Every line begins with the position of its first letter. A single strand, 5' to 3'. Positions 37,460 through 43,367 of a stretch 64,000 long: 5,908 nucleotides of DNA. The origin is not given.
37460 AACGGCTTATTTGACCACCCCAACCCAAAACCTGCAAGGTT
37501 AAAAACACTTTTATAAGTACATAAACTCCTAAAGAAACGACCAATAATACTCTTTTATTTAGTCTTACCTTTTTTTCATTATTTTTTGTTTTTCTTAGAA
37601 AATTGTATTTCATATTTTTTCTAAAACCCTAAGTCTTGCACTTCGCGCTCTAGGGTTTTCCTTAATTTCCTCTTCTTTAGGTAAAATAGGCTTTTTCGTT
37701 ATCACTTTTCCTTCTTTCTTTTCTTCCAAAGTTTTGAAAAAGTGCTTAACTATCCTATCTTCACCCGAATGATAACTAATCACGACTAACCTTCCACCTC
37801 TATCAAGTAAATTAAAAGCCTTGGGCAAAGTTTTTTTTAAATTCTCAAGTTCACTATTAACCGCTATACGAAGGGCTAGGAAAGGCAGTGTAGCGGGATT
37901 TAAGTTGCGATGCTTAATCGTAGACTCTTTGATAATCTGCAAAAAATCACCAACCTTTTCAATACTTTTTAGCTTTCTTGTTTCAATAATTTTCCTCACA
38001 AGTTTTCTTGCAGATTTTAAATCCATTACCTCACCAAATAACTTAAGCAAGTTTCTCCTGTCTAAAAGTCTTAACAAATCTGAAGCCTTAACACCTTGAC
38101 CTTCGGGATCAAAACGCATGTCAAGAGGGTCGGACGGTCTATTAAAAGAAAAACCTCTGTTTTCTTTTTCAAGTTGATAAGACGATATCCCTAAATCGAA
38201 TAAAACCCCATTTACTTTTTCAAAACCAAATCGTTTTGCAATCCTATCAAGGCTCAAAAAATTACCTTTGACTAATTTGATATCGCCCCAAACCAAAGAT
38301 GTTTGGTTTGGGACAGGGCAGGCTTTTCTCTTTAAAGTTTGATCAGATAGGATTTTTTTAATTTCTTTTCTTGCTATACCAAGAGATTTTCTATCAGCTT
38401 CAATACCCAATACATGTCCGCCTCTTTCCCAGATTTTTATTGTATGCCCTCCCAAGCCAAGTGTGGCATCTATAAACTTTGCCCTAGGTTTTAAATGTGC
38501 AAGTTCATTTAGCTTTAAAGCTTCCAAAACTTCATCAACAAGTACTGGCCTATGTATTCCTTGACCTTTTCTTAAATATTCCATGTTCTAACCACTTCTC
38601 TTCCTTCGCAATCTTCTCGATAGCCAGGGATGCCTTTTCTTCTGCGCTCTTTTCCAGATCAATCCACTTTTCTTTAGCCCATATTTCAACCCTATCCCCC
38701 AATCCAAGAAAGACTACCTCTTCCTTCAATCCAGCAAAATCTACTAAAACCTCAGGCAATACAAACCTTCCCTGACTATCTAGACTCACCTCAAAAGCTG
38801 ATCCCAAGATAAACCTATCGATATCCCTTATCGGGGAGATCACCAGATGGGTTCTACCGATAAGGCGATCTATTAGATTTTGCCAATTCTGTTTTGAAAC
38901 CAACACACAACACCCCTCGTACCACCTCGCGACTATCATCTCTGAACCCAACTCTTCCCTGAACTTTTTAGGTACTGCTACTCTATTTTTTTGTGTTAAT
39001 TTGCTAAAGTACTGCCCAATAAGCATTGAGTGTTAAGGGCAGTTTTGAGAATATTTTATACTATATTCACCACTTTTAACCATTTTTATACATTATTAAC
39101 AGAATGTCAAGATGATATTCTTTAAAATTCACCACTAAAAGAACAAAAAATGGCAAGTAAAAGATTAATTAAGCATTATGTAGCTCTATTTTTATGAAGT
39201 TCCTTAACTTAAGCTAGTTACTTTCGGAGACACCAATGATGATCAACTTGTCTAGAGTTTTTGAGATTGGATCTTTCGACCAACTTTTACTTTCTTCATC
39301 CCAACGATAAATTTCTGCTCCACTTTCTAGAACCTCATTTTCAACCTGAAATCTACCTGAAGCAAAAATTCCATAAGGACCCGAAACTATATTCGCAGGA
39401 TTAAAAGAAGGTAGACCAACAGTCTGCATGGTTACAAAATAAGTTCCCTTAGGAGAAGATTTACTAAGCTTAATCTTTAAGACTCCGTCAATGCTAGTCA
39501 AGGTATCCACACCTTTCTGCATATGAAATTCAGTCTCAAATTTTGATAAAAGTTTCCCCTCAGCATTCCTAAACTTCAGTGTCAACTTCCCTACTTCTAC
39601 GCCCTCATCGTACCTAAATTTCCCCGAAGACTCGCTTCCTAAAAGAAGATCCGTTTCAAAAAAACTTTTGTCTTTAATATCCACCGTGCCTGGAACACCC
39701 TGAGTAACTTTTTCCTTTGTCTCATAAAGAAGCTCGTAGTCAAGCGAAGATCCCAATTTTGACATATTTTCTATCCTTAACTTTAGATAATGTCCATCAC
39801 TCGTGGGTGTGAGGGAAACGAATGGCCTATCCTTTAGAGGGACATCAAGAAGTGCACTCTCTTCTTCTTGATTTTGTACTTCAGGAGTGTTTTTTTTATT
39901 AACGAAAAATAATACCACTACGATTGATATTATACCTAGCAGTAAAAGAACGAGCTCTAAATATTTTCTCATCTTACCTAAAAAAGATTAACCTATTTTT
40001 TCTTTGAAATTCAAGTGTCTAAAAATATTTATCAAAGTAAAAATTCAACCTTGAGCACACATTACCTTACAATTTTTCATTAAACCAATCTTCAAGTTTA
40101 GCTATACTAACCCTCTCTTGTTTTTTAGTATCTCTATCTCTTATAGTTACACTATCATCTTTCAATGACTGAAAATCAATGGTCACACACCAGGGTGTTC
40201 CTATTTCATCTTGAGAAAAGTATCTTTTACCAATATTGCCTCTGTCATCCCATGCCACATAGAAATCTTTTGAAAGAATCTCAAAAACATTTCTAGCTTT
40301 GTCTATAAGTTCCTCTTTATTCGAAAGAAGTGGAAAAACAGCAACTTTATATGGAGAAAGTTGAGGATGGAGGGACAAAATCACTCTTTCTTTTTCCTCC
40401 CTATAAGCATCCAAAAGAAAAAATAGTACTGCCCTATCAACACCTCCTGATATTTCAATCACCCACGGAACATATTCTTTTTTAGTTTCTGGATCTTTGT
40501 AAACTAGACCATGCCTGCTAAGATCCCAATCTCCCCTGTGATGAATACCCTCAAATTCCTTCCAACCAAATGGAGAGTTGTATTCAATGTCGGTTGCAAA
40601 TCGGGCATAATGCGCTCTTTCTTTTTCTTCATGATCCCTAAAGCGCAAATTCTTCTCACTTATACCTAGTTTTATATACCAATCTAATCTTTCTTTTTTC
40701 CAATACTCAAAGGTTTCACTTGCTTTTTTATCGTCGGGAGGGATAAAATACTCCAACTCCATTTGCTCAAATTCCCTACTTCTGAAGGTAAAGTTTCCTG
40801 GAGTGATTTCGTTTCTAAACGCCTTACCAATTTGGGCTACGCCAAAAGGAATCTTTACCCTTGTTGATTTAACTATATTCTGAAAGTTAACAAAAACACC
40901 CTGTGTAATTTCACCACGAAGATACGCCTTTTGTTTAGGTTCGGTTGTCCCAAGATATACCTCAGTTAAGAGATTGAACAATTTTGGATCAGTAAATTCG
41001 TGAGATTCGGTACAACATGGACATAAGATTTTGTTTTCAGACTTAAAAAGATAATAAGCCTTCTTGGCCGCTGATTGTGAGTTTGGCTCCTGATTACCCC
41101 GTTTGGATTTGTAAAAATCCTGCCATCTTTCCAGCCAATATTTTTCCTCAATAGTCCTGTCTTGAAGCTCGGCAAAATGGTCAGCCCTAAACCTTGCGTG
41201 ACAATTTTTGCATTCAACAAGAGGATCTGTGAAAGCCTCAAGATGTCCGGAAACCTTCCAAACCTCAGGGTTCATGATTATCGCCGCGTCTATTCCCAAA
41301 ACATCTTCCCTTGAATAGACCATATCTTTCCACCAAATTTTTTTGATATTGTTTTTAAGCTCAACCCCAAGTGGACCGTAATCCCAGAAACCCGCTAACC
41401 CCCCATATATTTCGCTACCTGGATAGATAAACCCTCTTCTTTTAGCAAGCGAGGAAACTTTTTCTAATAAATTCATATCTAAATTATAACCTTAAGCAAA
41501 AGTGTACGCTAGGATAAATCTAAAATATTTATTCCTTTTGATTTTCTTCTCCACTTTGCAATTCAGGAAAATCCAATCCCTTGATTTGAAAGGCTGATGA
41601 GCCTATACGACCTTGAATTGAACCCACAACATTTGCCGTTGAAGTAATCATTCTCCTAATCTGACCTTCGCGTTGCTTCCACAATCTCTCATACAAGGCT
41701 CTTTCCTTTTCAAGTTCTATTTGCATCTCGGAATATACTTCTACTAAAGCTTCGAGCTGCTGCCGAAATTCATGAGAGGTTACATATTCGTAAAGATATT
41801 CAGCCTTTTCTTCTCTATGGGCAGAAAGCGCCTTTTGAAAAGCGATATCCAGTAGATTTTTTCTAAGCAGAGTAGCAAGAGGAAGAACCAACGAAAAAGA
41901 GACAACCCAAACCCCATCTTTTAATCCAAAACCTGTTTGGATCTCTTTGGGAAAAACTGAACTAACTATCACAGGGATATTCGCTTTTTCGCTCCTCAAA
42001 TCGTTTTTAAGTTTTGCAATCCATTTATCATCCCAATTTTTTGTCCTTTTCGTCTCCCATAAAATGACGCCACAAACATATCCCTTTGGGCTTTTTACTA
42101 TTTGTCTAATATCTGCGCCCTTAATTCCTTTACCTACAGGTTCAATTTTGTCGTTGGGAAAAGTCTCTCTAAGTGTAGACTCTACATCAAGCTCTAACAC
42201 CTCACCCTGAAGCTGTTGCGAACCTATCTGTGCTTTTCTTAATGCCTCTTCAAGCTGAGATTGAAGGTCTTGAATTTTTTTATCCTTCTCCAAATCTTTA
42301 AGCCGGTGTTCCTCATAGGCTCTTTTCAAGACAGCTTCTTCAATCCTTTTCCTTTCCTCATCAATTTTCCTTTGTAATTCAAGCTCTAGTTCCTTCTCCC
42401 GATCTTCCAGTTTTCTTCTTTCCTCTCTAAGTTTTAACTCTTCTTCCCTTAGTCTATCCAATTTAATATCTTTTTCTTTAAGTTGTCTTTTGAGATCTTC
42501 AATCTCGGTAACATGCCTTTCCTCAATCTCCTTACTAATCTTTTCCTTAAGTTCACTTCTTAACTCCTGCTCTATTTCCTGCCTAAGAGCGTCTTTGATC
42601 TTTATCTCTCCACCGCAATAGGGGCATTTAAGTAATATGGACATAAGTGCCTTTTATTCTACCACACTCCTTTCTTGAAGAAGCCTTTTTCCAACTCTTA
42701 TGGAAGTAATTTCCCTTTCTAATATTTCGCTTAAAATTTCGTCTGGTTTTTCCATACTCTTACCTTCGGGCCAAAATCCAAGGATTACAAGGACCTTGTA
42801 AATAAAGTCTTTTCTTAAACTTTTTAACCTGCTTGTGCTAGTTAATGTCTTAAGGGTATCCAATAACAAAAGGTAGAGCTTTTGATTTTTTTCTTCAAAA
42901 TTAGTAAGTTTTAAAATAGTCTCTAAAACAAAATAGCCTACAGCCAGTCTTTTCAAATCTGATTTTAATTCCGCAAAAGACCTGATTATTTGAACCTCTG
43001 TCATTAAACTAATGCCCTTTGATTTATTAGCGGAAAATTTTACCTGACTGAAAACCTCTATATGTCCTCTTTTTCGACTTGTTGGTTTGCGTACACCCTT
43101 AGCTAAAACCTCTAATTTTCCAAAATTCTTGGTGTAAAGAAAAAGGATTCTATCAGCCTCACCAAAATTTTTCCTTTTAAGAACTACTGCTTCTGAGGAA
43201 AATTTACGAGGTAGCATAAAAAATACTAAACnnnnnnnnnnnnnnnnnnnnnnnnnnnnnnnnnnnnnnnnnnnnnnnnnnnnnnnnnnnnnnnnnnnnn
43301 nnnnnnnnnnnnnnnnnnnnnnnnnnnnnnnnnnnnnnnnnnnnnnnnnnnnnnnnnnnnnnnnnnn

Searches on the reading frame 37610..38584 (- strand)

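Call 11: search_protein_families(library=pfam, proteins=[window:37610-38584:-], max_evalue=0.01)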
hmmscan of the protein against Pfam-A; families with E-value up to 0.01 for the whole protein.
window:37610-38584:- (324 aa): 1 family
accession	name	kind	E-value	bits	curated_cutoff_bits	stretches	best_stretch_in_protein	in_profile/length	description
PF01795.25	Methyltransf_5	-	4.8e-76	256.6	27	1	10-324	3-309/309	MraW methylase family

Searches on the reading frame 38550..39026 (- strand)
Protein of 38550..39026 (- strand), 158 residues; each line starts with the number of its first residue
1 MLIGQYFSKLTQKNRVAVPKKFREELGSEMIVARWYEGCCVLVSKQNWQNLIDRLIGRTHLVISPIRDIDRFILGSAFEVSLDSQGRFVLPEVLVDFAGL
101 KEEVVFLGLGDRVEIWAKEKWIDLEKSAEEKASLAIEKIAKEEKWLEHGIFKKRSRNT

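Call 11: search_protein_families(library=pfam, proteins=[window:38550-39026:-], max_evalue=0.01)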
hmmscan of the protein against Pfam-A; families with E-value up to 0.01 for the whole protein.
window:38550-39026:- (158 aa): 1 family
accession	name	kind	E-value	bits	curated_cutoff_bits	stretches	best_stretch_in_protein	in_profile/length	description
PF02381.23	MraZ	-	1.2e-21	76.9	23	2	73-131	1-59/72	MraZ protein, putative antitoxin-like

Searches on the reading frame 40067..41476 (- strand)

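Call 11: search_protein_families(library=pfam, proteins=[window:40067-41476:-], max_evalue=0.01)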
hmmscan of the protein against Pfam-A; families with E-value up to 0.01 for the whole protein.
window:40067-41476:- (469 aa): 2 families
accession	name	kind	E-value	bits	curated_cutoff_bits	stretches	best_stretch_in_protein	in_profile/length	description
PF03129.25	HGTP_anticodon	-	1.8e-20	73.3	21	1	377-467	1-93/94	Anticodon binding domain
PF00587.30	tRNA-synt_2b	-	8.3e-10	39.4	29.3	1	181-352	8-174/179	tRNA synthetase class II core domain (G, H, P, S and T)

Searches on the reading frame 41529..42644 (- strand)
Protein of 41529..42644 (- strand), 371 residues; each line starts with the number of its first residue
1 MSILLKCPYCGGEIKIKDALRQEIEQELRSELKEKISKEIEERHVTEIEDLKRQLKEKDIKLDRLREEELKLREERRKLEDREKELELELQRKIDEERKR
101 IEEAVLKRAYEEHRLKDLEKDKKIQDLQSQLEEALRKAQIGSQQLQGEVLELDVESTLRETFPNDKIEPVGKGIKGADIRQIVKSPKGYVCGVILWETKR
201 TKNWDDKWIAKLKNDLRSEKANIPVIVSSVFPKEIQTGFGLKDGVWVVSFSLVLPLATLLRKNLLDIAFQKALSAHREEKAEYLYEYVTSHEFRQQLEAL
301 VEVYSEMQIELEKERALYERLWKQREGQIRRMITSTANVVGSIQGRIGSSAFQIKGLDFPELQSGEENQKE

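Call 11: search_protein_families(library=pfam, proteins=[window:41529-42644:-], max_evalue=0.01)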
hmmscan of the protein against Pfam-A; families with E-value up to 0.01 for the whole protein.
window:41529-42644:- (371 aa): 2 families
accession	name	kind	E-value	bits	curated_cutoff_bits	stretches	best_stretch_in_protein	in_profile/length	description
PF09903.14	DUF2130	-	5.2e-61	206.6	26.7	1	116-348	4-241/255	Uncharacterized protein conserved in bacteria (DUF2130)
PF07967.19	zf-C3HC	-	0.0032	18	22.2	1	5-47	44-86/132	NuBaID N-terminal domain (aka zf-C3HC)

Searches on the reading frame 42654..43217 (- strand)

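Call 11: search_protein_families(library=pfam, proteins=[window:42654-43217:-], max_evalue=0.01)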
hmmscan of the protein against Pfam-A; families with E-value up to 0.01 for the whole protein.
window:42654-43217:- (187 aa): 2 families
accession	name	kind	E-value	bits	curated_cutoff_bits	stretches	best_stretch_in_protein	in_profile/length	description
PF11967.14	RecO_N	-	1.5e-19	70.3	27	1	6-81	4-80/80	Recombination protein O N terminal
PF02565.21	RecO_C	-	2.4e-08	34.4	22.1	1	86-151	2-67/157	Recombination protein O C terminal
